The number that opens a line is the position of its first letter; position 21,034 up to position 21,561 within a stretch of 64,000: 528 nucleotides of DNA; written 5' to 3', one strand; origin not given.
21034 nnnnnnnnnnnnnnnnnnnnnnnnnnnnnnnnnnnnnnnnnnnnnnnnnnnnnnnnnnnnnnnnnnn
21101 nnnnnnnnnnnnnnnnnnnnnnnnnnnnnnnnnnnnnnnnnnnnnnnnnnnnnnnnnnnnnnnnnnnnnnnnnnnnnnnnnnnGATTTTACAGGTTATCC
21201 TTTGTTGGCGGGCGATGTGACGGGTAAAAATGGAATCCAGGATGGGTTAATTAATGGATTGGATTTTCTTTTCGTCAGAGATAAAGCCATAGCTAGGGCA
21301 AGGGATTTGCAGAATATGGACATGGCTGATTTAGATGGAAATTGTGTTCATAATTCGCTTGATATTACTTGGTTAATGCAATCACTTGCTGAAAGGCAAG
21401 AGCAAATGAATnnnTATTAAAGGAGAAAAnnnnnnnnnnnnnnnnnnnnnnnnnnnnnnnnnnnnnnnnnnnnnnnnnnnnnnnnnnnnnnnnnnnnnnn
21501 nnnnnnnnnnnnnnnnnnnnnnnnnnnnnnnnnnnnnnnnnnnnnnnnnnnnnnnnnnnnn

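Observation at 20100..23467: Dockerin-like repeats share an invariant Cys four residues after the Ca loop (I/M-x-C-L/M), atypical for classical dockerins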

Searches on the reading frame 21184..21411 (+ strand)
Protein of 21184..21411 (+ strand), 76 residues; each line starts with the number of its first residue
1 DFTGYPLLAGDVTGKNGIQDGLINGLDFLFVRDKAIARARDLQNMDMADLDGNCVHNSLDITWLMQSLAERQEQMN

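Call 60: predict_structure(alignment_id=A6)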
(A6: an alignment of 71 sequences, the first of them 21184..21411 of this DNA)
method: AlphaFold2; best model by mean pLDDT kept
length: 76 residues; sequences in the alignment: 71
mean_pLDDT: 83.5   pTM: 0.73
mean pLDDT of the five models: 83.5, 77.3, 76.3, 73.4, 73.1
residues with pLDDT >= 90: 20; 70-90: 46; 50-70: 10; < 50: 0
segments of 3 or more residues with pLDDT < 50: none
pLDDT, mean of each block of 10 residues (from residue 1): 70 85 89 91 82 90 88 67
secondary structure, 60 per line:
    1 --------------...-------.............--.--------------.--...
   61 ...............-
elements in order: H25-37 H58-75

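Call 63: fold_search(model_id=the predicted structure, library=pdb)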
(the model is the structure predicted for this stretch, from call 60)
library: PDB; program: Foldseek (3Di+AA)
matches with E <= 10: 35; with E <= 0.001: 0
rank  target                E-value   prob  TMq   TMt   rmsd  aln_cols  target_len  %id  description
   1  6kgf_D                2.4e-01  0.92  0.55  0.65   4.4        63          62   22  Crystal structure of CaDoc0917(R16D)-CaCohA2 complex at pH 8.2 (released 2020-07-08)
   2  2ccl_B                2.5e-01  0.84  0.53  0.63   4.5        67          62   31  THE S45A, T46A MUTANT OF THE TYPE I COHESIN-DOCKERIN COMPLEX FROM THE CELLULOSOME OF CLOSTRIDIUM THERMOCELLUM (released 2007-02-13)
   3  6kge_B                2.9e-01  0.85  0.52  0.63   4.5        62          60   22  Crystal structure of CaDoc0917(R16D)-CaCohA2 complex at pH 5.5 (released 2020-07-08)
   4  6kgc_B                3.1e-01  0.89  0.53  0.67   4.6        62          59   22  Crystal structure of CaDoc0917(R49D)-CaCohA2 complex at pH 5.4 (released 2020-07-08)
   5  4dh2_B                3.5e-01  0.85  0.57  0.59   4.3        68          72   22  Crystal structure of Coh-OlpC(Cthe_0452)-Doc435(Cthe_0435) complex: A novel type I Cohesin-Dockerin complex from Clost (released 2012-11-28)
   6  4dh2_D                4.0e-01  0.82  0.56  0.61   4.3        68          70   22  Crystal structure of Coh-OlpC(Cthe_0452)-Doc435(Cthe_0435) complex: A novel type I Cohesin-Dockerin complex from Clost (released 2012-11-28)
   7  4fl4_J                4.0e-01  0.80  0.55  0.62   4.4        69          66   22  Scaffoldin conformation and dynamics revealed by a ternary complex from the Clostridium thermocellum cellulosome (released 2012-06-27)
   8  6kgf_B                4.6e-01  0.75  0.53  0.63   4.5        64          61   22  Crystal structure of CaDoc0917(R16D)-CaCohA2 complex at pH 8.2 (released 2020-07-08)
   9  4fl4_D                5.7e-01  0.72  0.54  0.61   4.2        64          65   25  Scaffoldin conformation and dynamics revealed by a ternary complex from the Clostridium thermocellum cellulosome (released 2012-06-27)
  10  2vn5_D                6.1e-01  0.66  0.52  0.68   3.6        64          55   26  The Clostridium cellulolyticum dockerin displays a dual binding mode for its cohesin partner (released 2008-05-20)
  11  2mte_MODEL_1_A        6.9e-01  0.72  0.55  0.60   4.2        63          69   27  Solution structure of Doc48S (released 2014-10-15)
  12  4fl4_A                7.4e-01  0.57  0.52  0.57   4.8        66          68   26  Scaffoldin conformation and dynamics revealed by a ternary complex from the Clostridium thermocellum cellulosome (released 2012-06-27)
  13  5k39_B                7.9e-01  0.60  0.53  0.29   3.8        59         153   29  THE TYPE II COHESIN DOCKERIN COMPLEX FROM CLOSTRIDIUM THERMOCELLUM (released 2017-03-29)
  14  5m2s_B                1.0e+00  0.33  0.49  0.48   4.5        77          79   12  R. flavefaciens' third ScaB cohesin in complex with a group 1 dockerin (released 2017-07-05)
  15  2vn5_B                1.1e+00  0.38  0.45  0.58   3.7        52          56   29  The Clostridium cellulolyticum dockerin displays a dual binding mode for its cohesin partner (released 2008-05-20)
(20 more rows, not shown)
